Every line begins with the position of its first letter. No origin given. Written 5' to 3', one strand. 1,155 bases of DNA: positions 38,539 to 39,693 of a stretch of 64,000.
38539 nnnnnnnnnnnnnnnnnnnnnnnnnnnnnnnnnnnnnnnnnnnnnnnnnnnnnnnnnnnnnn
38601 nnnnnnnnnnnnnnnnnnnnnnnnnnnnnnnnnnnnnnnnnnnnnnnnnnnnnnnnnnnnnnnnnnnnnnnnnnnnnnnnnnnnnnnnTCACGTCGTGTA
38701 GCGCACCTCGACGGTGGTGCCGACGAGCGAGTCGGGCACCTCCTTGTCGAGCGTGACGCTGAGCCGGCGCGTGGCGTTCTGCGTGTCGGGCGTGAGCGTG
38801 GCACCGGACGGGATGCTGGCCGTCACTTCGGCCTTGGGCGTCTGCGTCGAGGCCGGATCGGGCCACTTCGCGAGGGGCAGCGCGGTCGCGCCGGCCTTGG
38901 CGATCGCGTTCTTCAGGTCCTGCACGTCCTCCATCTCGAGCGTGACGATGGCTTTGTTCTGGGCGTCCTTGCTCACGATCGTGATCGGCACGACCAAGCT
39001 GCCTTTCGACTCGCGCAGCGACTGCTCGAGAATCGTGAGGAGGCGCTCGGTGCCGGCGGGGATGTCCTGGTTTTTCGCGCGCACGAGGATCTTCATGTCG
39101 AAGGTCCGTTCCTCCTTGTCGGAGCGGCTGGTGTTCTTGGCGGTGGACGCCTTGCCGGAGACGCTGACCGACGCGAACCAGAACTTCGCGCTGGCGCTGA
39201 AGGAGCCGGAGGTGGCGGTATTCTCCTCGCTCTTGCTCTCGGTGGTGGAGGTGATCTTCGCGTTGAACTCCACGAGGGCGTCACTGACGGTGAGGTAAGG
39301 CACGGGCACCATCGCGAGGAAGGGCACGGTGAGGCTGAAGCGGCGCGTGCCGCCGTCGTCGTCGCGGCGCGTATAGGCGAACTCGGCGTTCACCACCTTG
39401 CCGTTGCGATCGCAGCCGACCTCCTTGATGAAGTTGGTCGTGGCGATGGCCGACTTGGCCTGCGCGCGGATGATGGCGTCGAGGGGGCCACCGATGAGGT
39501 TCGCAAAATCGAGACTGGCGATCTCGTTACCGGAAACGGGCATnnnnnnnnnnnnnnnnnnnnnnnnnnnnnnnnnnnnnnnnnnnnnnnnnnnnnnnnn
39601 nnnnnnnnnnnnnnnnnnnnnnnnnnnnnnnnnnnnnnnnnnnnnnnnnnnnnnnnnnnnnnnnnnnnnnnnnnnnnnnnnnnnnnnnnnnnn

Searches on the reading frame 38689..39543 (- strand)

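Call 73: search_protein_families(library=pfam, proteins=[window:38689-39543:-], max_evalue=0.01)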
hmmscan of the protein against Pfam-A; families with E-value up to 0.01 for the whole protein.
window:38689-39543:- (284 aa): 1 family
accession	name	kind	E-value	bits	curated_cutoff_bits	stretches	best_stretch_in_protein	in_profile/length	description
PF11655.13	DUF2589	-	3e-24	86.6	23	1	14-175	3-154/154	Protein of unknown function (DUF2589)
